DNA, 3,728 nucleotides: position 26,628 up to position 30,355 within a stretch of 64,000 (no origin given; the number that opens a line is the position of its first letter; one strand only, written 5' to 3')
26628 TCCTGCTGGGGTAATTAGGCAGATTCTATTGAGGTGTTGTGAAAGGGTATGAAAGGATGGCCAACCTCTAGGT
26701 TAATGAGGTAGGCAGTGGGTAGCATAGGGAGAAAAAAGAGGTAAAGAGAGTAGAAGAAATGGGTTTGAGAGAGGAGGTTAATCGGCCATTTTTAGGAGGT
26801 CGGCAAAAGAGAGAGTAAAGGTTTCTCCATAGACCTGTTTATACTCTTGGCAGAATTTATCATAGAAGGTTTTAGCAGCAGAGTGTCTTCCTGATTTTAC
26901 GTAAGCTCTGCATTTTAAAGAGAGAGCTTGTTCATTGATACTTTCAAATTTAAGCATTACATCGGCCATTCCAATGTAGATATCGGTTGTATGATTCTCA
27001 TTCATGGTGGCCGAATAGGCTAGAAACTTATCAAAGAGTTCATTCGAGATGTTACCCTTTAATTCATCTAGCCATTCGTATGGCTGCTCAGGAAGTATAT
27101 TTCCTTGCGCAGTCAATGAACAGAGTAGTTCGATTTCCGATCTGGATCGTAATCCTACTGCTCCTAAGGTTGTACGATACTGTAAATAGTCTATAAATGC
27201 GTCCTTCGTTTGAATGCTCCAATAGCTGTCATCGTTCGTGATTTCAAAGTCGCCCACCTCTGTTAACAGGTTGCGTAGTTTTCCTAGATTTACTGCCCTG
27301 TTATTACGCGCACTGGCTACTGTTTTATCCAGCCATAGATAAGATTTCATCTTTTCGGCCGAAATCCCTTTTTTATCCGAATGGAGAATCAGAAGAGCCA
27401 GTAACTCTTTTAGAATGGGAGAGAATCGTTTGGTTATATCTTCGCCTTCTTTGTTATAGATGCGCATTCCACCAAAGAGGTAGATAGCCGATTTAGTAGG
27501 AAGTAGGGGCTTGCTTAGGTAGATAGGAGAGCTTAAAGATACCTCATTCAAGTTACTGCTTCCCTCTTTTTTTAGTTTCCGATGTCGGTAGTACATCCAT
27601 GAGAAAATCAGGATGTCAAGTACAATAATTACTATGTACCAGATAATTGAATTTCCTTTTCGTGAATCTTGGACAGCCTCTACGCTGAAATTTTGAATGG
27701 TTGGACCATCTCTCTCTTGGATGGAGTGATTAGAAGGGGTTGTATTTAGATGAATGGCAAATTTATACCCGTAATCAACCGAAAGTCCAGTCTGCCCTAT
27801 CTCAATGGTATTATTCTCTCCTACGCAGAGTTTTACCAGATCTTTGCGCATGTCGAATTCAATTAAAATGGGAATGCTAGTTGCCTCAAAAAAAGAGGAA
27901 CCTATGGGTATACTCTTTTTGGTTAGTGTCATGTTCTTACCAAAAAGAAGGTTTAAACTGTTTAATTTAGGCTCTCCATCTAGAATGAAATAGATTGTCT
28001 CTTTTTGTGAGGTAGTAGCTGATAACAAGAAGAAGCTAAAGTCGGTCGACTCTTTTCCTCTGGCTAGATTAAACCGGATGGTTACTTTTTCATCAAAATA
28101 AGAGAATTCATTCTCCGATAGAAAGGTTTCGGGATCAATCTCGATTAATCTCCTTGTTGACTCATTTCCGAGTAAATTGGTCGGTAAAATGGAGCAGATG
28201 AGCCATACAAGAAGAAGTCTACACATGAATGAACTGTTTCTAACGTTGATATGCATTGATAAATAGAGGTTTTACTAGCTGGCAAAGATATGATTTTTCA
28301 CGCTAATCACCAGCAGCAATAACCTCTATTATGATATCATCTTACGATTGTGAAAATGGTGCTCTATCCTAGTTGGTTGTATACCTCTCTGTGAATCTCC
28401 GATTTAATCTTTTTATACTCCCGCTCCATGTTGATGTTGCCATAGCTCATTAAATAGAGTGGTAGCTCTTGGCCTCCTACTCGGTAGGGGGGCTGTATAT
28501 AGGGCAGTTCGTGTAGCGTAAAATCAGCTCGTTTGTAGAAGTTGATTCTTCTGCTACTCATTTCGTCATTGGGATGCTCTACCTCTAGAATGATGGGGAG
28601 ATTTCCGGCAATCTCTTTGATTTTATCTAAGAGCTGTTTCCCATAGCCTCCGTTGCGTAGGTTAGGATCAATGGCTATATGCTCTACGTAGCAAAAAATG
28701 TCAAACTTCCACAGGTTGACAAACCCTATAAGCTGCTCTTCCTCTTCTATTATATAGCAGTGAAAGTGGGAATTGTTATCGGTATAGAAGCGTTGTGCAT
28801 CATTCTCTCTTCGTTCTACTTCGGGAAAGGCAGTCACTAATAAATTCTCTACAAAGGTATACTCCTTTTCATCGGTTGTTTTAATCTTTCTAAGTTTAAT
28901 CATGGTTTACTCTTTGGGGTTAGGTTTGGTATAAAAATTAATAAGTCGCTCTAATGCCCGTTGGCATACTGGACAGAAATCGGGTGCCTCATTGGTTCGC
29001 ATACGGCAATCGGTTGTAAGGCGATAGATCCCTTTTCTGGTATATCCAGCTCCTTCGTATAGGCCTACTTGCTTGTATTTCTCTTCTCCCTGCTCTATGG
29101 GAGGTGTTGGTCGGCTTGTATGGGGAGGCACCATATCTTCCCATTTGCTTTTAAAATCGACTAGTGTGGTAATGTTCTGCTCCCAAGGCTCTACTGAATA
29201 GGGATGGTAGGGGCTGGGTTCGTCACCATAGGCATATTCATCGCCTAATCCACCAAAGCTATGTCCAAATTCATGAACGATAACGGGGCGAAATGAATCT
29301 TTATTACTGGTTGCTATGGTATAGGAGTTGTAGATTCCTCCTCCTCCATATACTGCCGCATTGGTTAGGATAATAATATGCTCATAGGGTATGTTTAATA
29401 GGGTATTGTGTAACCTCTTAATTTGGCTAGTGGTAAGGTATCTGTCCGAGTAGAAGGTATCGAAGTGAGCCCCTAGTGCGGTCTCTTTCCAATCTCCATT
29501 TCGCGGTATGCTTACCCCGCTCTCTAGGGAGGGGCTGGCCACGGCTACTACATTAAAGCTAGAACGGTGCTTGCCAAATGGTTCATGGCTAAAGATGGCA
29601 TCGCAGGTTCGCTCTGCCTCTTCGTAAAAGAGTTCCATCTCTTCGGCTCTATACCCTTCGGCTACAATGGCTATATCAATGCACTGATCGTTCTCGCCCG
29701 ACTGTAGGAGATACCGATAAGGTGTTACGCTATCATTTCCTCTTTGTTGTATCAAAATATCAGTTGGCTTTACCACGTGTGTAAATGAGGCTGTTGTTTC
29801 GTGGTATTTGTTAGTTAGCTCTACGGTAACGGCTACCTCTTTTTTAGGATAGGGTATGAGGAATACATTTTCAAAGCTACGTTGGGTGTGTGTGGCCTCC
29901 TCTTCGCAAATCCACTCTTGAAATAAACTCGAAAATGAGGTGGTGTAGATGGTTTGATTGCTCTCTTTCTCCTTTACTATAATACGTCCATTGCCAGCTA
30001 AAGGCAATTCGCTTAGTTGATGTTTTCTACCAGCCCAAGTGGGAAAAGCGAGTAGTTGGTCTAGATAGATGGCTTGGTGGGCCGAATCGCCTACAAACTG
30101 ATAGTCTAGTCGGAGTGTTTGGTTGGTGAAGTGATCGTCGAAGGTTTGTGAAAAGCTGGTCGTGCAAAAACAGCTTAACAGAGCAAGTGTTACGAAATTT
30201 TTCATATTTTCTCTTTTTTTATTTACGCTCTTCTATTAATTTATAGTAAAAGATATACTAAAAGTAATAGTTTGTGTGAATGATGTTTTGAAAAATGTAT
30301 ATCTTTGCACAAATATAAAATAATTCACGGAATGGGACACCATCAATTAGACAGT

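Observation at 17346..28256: Candidate new utilisation system: SusC/D-free, porin-based locus for an aspartate-rich polyanionic peptide or polymer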

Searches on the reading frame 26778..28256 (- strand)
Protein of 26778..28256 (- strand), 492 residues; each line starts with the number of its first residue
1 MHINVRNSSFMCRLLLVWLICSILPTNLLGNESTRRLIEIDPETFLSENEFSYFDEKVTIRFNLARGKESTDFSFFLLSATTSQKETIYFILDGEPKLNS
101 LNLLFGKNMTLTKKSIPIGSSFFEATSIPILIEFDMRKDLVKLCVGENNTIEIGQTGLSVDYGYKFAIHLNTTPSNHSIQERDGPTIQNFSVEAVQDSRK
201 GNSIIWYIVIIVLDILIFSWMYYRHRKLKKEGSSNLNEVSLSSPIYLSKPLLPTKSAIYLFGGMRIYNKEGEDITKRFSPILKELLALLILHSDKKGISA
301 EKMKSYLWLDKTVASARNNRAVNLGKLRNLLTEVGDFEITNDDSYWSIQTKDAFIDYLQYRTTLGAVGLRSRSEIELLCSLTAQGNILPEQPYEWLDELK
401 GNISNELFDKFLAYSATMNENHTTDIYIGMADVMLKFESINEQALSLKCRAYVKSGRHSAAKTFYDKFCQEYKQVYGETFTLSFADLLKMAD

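Call 3: search_protein_families(library=pfam, proteins=[window:26778-28256:-], max_evalue=0.01)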
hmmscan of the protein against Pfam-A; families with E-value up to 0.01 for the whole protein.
window:26778-28256:- (492 aa): 0 families

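Call 4: search_protein_families(library=ncbifam, proteins=[window:26778-28256:-], max_evalue=0.01)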
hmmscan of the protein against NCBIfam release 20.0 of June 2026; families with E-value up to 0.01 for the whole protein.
window:26778-28256:- (492 aa): 0 families

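Call 26: search_solved_structures(query=window:26778-28256:-, max_evalue=1, show_alignments=1)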
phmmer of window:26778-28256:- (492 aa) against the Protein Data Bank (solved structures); distinct sequences matched with E-value up to 1: 0.

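Call 35: search_protein_families(library=pfam, proteins=[window:26778-28256:-], max_evalue=10)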
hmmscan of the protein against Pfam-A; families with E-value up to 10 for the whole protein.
window:26778-28256:- (492 aa): 0 families

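Call 44: search_solved_structures(query=A2, max_evalue=10, show_alignments=2)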
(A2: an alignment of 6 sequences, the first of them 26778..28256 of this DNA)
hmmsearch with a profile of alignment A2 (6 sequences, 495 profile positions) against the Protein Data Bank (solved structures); distinct sequences matched with E-value up to 10: 0.

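Call 57: search_protein_representatives(protein=window:26778-28256:-)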
Query: 492 residues. Proteins with E-value up to 0.001 (for the whole library): 1251; up to 1e-10: 1034; up to 1e-30: 429. The best 150 are listed.
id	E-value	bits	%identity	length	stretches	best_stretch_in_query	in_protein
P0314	1.3e-145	502.3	50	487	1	18-489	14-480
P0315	4.9e-90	319.1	38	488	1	38-489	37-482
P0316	2.4e-86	306.9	35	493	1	14-489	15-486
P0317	2.1e-83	297.2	35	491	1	40-489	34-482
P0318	3.4e-83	296.5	36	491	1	23-490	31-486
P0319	2.0e-81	290.7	36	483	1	28-489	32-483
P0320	5.8e-79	282.6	37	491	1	7-489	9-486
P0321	1.2e-78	281.5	36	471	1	29-489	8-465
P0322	7.2e-77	275.7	36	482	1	37-487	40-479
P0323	2.6e-76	273.8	34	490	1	30-488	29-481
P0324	4.8e-76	272.9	34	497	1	29-489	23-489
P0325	3.0e-75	270.3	37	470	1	48-489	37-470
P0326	5.8e-71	256.2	32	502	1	48-486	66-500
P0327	1.8e-67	244.7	45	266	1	223-488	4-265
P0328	1.0e-65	238.9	32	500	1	19-487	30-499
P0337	1.9e-54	201.8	36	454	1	198-487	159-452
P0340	4.1e-54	200.7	35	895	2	189-487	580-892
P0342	1.5e-53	198.8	34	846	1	178-489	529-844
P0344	7.8e-53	196.4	38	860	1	248-488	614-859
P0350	5.6e-52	193.6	37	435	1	191-487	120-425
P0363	3.7e-49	184.3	33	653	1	194-486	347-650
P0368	1.3e-48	182.5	36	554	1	201-489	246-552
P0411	4.1e-45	171.0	33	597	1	191-489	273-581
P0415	6.4e-45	170.3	39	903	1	254-490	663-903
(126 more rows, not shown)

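Call 60: search_protein_families(library=pfam, proteins=[P0340, P0342, P0344, P0363, P0368, P0314, P0350, P0411, P0415, P0337], max_evalue=0.01)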
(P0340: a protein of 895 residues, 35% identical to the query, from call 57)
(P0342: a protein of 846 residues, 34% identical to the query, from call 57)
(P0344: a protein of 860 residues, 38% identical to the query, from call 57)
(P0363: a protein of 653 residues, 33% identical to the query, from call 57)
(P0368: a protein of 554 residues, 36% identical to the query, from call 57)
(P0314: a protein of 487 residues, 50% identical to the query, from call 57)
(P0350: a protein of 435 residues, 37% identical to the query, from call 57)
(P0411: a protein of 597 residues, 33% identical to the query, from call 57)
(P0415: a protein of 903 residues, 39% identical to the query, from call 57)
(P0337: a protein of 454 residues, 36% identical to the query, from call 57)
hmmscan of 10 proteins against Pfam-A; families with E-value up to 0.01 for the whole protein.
P0340 (895 aa): 7 families
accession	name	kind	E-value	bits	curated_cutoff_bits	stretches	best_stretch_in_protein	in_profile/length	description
PF13418.12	Kelch_4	-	3e-10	40.3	21.6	1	382-416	10-46/49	Galactose oxidase, central domain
PF24681.1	Kelch_KLHDC2_KLHL20_DRC7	-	1.2e-09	38.2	50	1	382-476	7-196/221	KLHDC2/KLHL20/DRC7 Kelch-repeats domain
PF24981.1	Beta-prop_ATRN-LZTR1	-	9.3e-08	32.1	50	1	372-461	93-187/289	Attractin/LZTR1 beta-propeller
PF01344.31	Kelch_1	-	1.4e-07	31.3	20.1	1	382-416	10-44/46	Kelch motif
PF13964.12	Kelch_6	-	8.9e-06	26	25.3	1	382-416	10-45/50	Kelch motif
PF13415.12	Kelch_3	-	7.8e-05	23.2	22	0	383-424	1-40/48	Galactose oxidase, central domain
PF14770.11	TMEM18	-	0.0018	18.7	26.9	1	598-706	12-111/118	Transmembrane protein 18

P0342 (846 aa): 2 families
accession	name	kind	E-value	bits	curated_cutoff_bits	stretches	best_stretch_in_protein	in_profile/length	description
PF24681.1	Kelch_KLHDC2_KLHL20_DRC7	-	3e-08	33.7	50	1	305-433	76-194/221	KLHDC2/KLHL20/DRC7 Kelch-repeats domain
PF24981.1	Beta-prop_ATRN-LZTR1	-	5.6e-05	23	50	1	313-433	72-195/289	Attractin/LZTR1 beta-propeller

P0344 (860 aa): 4 families
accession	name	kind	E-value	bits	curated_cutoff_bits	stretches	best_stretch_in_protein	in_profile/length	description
PF24681.1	Kelch_KLHDC2_KLHL20_DRC7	-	5.1e-07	29.7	50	1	312-434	81-193/221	KLHDC2/KLHL20/DRC7 Kelch-repeats domain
PF24981.1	Beta-prop_ATRN-LZTR1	-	7.4e-07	29.2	50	1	311-440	124-256/289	Attractin/LZTR1 beta-propeller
PF01344.31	Kelch_1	-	9.2e-07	28.7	20.1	1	346-376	11-41/46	Kelch motif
PF13964.12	Kelch_6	-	7e-05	23.1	25.3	1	345-376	10-42/50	Kelch motif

P0363 (653 aa): 7 families
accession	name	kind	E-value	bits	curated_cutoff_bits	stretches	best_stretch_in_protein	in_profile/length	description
PF24681.1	Kelch_KLHDC2_KLHL20_DRC7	-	3.9e-10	39.9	50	1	116-237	30-143/221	KLHDC2/KLHL20/DRC7 Kelch-repeats domain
PF24981.1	Beta-prop_ATRN-LZTR1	-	3e-08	33.7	50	1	142-238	98-195/289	Attractin/LZTR1 beta-propeller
PF13964.12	Kelch_6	-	2.5e-07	30.9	25.3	1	144-178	8-43/50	Kelch motif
PF13418.12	Kelch_4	-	4.1e-07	30.3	21.6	0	199-241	12-47/49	Galactose oxidase, central domain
PF01344.31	Kelch_1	-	0.00016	21.6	20.1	1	146-178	10-42/46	Kelch motif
PF13415.12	Kelch_3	-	0.00071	20.1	22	0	149-191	3-43/48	Galactose oxidase, central domain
PF07646.21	Kelch_2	-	0.0043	17.4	21.3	0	144-180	8-46/48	Kelch motif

P0368 (554 aa): 6 families
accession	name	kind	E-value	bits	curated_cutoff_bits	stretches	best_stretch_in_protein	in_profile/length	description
PF24681.1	Kelch_KLHDC2_KLHL20_DRC7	-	1.1e-09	38.4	50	1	11-153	83-213/221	KLHDC2/KLHL20/DRC7 Kelch-repeats domain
PF13964.12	Kelch_6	-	4.8e-09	36.3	25.3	1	40-74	8-43/50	Kelch motif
PF24981.1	Beta-prop_ATRN-LZTR1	-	1.3e-08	34.9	50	1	11-137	71-198/289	Attractin/LZTR1 beta-propeller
PF13418.12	Kelch_4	-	1.7e-07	31.5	21.6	1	40-74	8-44/49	Galactose oxidase, central domain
PF01344.31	Kelch_1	-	1.4e-05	24.9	20.1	1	41-72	9-40/46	Kelch motif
PF07646.21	Kelch_2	-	0.0024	18.2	21.3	0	39-72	7-42/48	Kelch motif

P0314 (487 aa): 0 families

P0350 (435 aa): 0 families

P0411 (597 aa): 8 families
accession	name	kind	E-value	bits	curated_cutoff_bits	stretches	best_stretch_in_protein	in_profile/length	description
PF24681.1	Kelch_KLHDC2_KLHL20_DRC7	-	9.2e-12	45.2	50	1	42-158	28-137/221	KLHDC2/KLHL20/DRC7 Kelch-repeats domain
PF24981.1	Beta-prop_ATRN-LZTR1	-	2.4e-10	40.6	50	1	43-162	70-192/289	Attractin/LZTR1 beta-propeller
PF01344.31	Kelch_1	-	2.1e-08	33.9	20.1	1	74-107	9-42/46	Kelch motif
PF13418.12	Kelch_4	-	6.1e-08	32.9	21.6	1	73-107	8-44/49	Galactose oxidase, central domain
PF13964.12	Kelch_6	-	7e-08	32.7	25.3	1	75-107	10-43/50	Kelch motif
PF07646.21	Kelch_2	-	3.7e-05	23.9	21.3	0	73-107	8-44/48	Kelch motif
PF13415.12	Kelch_3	-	0.00012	22.6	22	1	78-119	3-42/48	Galactose oxidase, central domain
PF24996.1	NANM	-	0.0014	18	45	1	72-137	59-127/350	N-acetylneuraminate epimerase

P0415 (903 aa): 8 families
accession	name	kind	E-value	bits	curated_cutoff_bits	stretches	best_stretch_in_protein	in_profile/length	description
PF24981.1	Beta-prop_ATRN-LZTR1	-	2.4e-13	50.5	50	1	358-480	71-194/289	Attractin/LZTR1 beta-propeller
PF24681.1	Kelch_KLHDC2_KLHL20_DRC7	-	1.2e-12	48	50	1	357-469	82-187/221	KLHDC2/KLHL20/DRC7 Kelch-repeats domain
PF13418.12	Kelch_4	-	1.8e-08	34.7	21.6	1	386-422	8-45/49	Galactose oxidase, central domain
PF01344.31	Kelch_1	-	1.2e-07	31.5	20.1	1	390-422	11-43/46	Kelch motif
PF13415.12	Kelch_3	-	7e-07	29.7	22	1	393-435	4-44/48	Galactose oxidase, central domain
PF13964.12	Kelch_6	-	8e-06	26.1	25.3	1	392-421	13-43/50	Kelch motif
PF25210.1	Kelch_FKB95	-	7.2e-05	23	70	1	299-397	143-234/268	FKB95, Kelch-repeats domain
PF24996.1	NANM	-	0.0012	18.2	45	1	384-491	57-164/350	N-acetylneuraminate epimerase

P0337 (454 aa): 0 families

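Call 74: predict_structure(alignment_id=A6)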
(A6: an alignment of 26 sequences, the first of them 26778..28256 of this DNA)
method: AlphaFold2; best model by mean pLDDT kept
length: 492 residues; sequences in the alignment: 26
mean_pLDDT: 85.5   pTM: 0.52
mean pLDDT of the five models: 85.5, 85.2, 85.0, 84.8, 84.4
residues with pLDDT >= 90: 298; 70-90: 120; 50-70: 40; < 50: 34
segments of 3 or more residues with pLDDT < 50: 1-5, 24-32, 174-181, 233-243
pLDDT, mean of each block of 10 residues (from residue 1): 52 77 52 72 88 92 80 87 94 88 91 87 85 95 89 92 92 50 77 77 71 87 81 46 56 96 97 98 98 95 96 97 98 97 96 96 79 91 94 93 94 84 84 94 94 91 95 94 92 54
secondary structure, 60 per line:
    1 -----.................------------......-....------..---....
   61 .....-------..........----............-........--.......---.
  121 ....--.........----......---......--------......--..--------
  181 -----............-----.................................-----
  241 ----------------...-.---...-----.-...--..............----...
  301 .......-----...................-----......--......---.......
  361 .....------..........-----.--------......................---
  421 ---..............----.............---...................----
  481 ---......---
elements in order: H6-22 E35-40 H42-45 E57-65 E73-82 E87-95 E100-107 E110-116 H120-124 E127-135 E140-145 E149-154 E163-168 E186-197 H203-235 E257-259 E265-267 H280-293 H300-307 H313-331 E337-342 E345-350 H356-365 H372-381 H396-417 H424-437 H442-454 H458-476 H484-489

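Call 77: fold_search(model_id=the predicted structure, library=pdb)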
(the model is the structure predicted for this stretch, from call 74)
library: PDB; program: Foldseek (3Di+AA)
matches with E <= 10: 1319; with E <= 0.001: 48
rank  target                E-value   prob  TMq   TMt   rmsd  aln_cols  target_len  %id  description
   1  2c5d_A                5.2e-05  1.00  0.18  0.22   9.6       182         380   13  Structure of a minimal Gas6-Axl complex (released 2005-12-19)
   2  3v0a_B                2.2e-04  1.00  0.19  0.09   9.7       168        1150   13  2.7 angstrom crystal structure of BoNT/Ai in complex with NTNHA (released 2012-03-14)
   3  5ly8                  3.3e-04  1.00  0.20  0.38   7.5       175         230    8  Structure of the CBM2 module of Lactobacillus casei BL23 phage J-1 evolved Dit. (released 2017-03-22)
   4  8hvr_I                3.5e-04  1.00  0.33  0.56   6.0       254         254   15  Cryo-EM structure of AfsR-dependent transcription activation complex with afsS promoter (released 2023-12-27)
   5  2r0h_C                3.5e-04  1.00  0.21  0.51   6.9       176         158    8  Fungal lectin CGL3 in complex with chitotriose (chitotetraose) (released 2008-05-20)
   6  2jd4_A                3.5e-04  1.00  0.17  0.22  10.1       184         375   10  Mouse laminin alpha1 chain, domains LG4-5 (released 2007-02-27)
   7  1pz8_D                3.7e-04  1.00  0.18  0.41   8.7       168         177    8  Modulation of agrin function by alternative splicing and Ca2+ binding (released 2004-04-13)
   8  3v64_B                3.9e-04  1.00  0.18  0.38  11.1       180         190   11  Crystal Structure of agrin and LRP4 (released 2012-04-25)
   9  2ouj                  3.9e-04  1.00  0.19  0.38  13.7       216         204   14  The crystal structure of the Thrombospondin-1 N-terminal domain in complex with fractionated Heparin DP8 (released 2008-01-08)
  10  3nv1                  4.1e-04  1.00  0.19  0.53   7.3       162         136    9  Crystal structure of human galectin-9 C-terminal CRD (released 2010-09-22)
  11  5w6p_D                4.1e-04  1.00  0.20  0.16   9.5       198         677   10  Crystal structure of Bacteriophage CBA120 tailspike protein 2 enzymatically active domain (TSP2dN, orf211) (released 2018-10-24)
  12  8k60_J                4.3e-04  1.00  0.32  0.54   6.2       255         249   15  Cryo-EM structure of Streptomyces coelicolor transcription initiation complex with the global transcription factor Afs (released 2024-07-31)
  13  8s9p_A                4.6e-04  1.00  0.18  0.42   9.8       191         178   12  1:1:1 agrin/LRP4/MuSK complex (released 2023-05-17)
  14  6pyb                  4.6e-04  1.00  0.17  0.41  10.0       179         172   10  Sex Hormone-binding globulin mutant E176K in complex with DVT (released 2019-12-25)
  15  6r3r                  4.8e-04  1.00  0.18  0.18   7.6       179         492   12  First crystal structure of endo-levanase BT1760 from Bacteroides thetaiotaomicron (released 2019-06-19)
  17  2fez                  5.1e-04  1.00  0.35  0.44   5.5       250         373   14  Mycobacterium tuberculosis EmbR (released 2006-01-24)
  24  8k60_I                5.9e-04  1.00  0.32  0.55   6.1       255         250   16  Cryo-EM structure of Streptomyces coelicolor transcription initiation complex with the global transcription factor Afs (released 2024-07-31)
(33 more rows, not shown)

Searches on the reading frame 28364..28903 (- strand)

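Call 3: search_protein_families(library=pfam, proteins=[window:28364-28903:-], max_evalue=0.01)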
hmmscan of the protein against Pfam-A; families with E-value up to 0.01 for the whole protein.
window:28364-28903:- (179 aa): 5 families
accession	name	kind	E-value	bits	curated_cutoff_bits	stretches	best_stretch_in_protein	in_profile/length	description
PF00583.31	Acetyltransf_1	-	1.2e-14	55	20.7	1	18-128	4-116/116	Acetyltransferase (GNAT) family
PF13508.13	Acetyltransf_7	-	1.6e-13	51.3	27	1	46-129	2-83/84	Acetyltransferase (GNAT) domain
PF13673.13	Acetyltransf_10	-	2.7e-06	27.8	23.6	1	26-99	13-80/128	Acetyltransferase (GNAT) domain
PF13302.13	Acetyltransf_3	-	0.0016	19.6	25.4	1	3-103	3-112/138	Acetyltransferase (GNAT) domain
PF13527.13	Acetyltransf_9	-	0.0021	18.5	25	0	7-94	2-96/127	Acetyltransferase (GNAT) domain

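Call 4: search_protein_families(library=ncbifam, proteins=[window:28364-28903:-], max_evalue=0.01)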
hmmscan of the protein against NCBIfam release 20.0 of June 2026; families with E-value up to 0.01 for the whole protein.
window:28364-28903:- (179 aa): 4 families
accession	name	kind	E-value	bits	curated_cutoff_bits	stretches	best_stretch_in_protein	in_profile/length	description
TIGR01575.1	rimI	equivalog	3e-08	33.9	86.4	1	39-129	23-113/132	ribosomal protein S18-alanine N-acetyltransferase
TIGR03585.1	PseH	equivalog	0.0003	20.9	93.1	1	43-131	47-136/156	UDP-4-amino-4,6-dideoxy-N-acetyl-beta-L-altrosamine N-acetyltransferase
NF043067.1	AAC_6p_group_E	equivalog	0.0072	16.2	140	0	17-97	8-97/140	aminoglycoside 6'-N-acetyltransferase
NF007025.1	PRK09491.1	equivalog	0.008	16.1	173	0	37-113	29-108/145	ribosomal protein S18-alanine N-acetyltransferase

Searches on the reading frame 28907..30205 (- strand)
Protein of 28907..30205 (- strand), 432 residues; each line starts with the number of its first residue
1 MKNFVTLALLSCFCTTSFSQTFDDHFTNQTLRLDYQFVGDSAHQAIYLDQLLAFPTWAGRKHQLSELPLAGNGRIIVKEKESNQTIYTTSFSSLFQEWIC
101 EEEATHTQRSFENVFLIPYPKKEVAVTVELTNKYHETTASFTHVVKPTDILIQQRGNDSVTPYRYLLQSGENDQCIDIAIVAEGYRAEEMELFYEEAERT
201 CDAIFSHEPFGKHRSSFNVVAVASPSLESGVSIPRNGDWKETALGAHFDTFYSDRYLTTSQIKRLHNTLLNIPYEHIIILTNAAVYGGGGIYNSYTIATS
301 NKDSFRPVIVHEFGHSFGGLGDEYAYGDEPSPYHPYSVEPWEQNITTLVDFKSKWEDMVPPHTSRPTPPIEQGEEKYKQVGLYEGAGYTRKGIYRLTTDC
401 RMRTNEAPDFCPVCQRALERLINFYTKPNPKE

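Call 3: search_protein_families(library=pfam, proteins=[window:28907-30205:-], max_evalue=0.01)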
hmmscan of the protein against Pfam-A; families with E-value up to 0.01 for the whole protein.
window:28907-30205:- (432 aa): 2 families
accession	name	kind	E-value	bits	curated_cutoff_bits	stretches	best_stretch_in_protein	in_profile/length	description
PF09471.16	Peptidase_M64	-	2.6e-65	221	26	2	166-369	3-207/302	IgA Peptidase M64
PF16217.10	M64_N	-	6.3e-46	155.4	27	1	22-142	2-122/122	Peptidase M64 N-terminus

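Call 4: search_protein_families(library=ncbifam, proteins=[window:28907-30205:-], max_evalue=0.01)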
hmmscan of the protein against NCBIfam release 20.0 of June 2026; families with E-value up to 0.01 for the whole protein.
window:28907-30205:- (432 aa): 1 family
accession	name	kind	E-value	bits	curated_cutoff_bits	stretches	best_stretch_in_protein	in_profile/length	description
TIGR03296.1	M6dom_TIGR03296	domain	0.0016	18.4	110.8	1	287-329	145-189/286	M6 family metalloprotease domain-containing protein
